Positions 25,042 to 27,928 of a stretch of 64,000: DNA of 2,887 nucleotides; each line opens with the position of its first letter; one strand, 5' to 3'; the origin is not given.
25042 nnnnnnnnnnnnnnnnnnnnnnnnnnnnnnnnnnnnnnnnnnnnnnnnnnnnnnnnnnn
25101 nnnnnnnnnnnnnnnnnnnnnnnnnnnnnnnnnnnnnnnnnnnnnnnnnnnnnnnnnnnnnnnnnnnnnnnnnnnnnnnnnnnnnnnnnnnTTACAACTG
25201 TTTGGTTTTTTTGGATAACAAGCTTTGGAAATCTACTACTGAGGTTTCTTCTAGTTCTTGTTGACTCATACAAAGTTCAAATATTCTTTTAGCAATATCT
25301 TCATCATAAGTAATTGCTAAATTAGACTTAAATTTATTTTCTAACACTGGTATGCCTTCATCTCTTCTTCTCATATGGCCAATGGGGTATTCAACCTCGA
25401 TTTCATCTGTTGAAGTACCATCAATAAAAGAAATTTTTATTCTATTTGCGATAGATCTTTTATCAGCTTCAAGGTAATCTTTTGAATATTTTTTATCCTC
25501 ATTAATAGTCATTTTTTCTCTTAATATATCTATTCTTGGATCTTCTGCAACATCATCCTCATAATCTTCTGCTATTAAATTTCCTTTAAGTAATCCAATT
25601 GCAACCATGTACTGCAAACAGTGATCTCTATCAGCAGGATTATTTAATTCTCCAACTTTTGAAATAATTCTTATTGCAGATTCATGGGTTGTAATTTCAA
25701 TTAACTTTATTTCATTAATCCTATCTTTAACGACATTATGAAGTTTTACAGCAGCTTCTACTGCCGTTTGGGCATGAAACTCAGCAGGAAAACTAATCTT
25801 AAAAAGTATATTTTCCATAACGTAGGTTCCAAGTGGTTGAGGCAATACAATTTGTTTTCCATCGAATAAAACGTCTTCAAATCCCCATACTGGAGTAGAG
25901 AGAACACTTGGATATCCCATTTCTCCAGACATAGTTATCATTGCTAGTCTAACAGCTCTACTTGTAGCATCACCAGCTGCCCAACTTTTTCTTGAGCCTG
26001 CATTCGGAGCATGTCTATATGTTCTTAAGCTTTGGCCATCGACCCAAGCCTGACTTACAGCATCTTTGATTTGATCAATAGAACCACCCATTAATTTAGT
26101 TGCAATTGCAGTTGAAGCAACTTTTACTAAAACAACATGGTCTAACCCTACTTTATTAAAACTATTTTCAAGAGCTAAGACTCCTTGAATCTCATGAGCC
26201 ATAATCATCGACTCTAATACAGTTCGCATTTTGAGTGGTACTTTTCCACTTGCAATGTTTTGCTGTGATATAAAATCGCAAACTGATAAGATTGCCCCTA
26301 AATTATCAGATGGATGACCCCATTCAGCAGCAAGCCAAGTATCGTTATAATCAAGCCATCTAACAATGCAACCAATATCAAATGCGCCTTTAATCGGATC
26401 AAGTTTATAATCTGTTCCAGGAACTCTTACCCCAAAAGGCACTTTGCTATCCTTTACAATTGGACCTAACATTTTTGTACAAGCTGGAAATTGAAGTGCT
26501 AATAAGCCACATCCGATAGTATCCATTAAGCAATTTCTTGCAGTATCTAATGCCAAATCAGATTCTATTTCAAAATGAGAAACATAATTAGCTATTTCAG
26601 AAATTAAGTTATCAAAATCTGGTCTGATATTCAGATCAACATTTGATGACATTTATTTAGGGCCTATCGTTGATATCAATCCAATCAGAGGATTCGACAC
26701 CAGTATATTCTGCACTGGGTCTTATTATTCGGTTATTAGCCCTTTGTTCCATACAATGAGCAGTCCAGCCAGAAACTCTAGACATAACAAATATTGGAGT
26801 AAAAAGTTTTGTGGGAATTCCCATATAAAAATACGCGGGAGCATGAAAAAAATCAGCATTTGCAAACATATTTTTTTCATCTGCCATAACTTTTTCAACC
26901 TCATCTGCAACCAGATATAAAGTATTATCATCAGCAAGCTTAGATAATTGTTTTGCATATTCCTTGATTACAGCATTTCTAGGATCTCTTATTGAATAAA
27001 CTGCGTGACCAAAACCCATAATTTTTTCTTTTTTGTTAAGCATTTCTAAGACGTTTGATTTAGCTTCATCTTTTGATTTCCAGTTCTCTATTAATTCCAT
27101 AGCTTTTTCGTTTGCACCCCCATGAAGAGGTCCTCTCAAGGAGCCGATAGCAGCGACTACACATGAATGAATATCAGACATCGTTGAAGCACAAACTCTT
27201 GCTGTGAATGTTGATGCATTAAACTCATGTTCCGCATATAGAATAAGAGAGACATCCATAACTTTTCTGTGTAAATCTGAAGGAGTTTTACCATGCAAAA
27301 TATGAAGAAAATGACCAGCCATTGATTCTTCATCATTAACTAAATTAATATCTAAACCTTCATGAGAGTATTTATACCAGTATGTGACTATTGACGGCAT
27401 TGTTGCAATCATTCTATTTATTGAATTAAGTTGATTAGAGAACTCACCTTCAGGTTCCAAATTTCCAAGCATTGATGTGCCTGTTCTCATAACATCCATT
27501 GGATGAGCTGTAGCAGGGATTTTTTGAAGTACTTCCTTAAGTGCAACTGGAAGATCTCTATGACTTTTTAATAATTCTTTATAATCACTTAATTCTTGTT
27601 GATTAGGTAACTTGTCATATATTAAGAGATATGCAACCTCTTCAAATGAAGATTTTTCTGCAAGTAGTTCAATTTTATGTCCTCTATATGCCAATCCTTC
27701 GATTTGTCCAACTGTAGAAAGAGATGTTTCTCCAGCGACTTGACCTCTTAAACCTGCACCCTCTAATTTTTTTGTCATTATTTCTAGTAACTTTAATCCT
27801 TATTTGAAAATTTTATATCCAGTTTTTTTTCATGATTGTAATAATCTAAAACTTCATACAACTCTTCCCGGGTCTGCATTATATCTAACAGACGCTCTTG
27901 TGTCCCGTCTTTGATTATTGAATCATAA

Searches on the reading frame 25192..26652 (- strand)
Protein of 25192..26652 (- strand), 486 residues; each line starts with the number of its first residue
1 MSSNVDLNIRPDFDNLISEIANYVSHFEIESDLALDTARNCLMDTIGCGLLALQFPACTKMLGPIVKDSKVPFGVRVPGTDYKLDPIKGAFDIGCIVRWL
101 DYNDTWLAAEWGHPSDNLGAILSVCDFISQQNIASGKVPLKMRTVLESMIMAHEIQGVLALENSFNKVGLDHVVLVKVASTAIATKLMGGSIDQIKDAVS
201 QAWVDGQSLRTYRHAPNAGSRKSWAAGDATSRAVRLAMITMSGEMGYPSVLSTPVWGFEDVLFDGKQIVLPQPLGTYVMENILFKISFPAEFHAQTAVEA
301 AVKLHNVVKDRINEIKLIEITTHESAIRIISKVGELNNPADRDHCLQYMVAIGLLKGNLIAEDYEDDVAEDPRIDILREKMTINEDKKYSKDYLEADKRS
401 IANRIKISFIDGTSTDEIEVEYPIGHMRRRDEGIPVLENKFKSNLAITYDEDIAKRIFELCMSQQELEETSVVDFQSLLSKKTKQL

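Call 75: search_protein_families(library=pfam, proteins=[window:25192-26652:-], max_evalue=0.00001)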
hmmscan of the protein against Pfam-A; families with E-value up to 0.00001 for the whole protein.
window:25192-26652:- (486 aa): 2 families
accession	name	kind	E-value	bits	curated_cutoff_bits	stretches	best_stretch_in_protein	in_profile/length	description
PF03972.19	MmgE_PrpD_N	-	1.4e-86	290.1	32.1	1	19-268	2-241/244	MmgE/PrpD N-terminal domain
PF19305.4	MmgE_PrpD_C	-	9.6e-56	188.7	32.1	1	288-462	1-171/173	MmgE/PrpD C-terminal domain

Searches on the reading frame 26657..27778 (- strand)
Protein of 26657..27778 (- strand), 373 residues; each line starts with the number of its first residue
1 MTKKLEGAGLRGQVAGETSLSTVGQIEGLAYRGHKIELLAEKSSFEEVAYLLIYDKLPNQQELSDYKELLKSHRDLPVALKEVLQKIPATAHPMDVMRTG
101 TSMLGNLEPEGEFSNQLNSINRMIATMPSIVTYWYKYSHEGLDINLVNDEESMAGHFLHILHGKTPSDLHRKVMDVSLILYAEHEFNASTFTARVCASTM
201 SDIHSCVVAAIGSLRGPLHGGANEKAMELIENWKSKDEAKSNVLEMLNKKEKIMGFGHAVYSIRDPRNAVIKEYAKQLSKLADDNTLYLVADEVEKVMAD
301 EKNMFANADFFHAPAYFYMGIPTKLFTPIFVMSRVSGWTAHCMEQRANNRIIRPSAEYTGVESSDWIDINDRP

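Call 75: search_protein_families(library=pfam, proteins=[window:26657-27778:-], max_evalue=0.00001)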
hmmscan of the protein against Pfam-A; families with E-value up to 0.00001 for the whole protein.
window:26657-27778:- (373 aa): 1 family
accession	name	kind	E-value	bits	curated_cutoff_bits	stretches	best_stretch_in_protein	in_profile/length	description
PF00285.26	Citrate_synt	-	9.3e-127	423.4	27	1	9-355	1-357/357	Citrate synthase, C-terminal domain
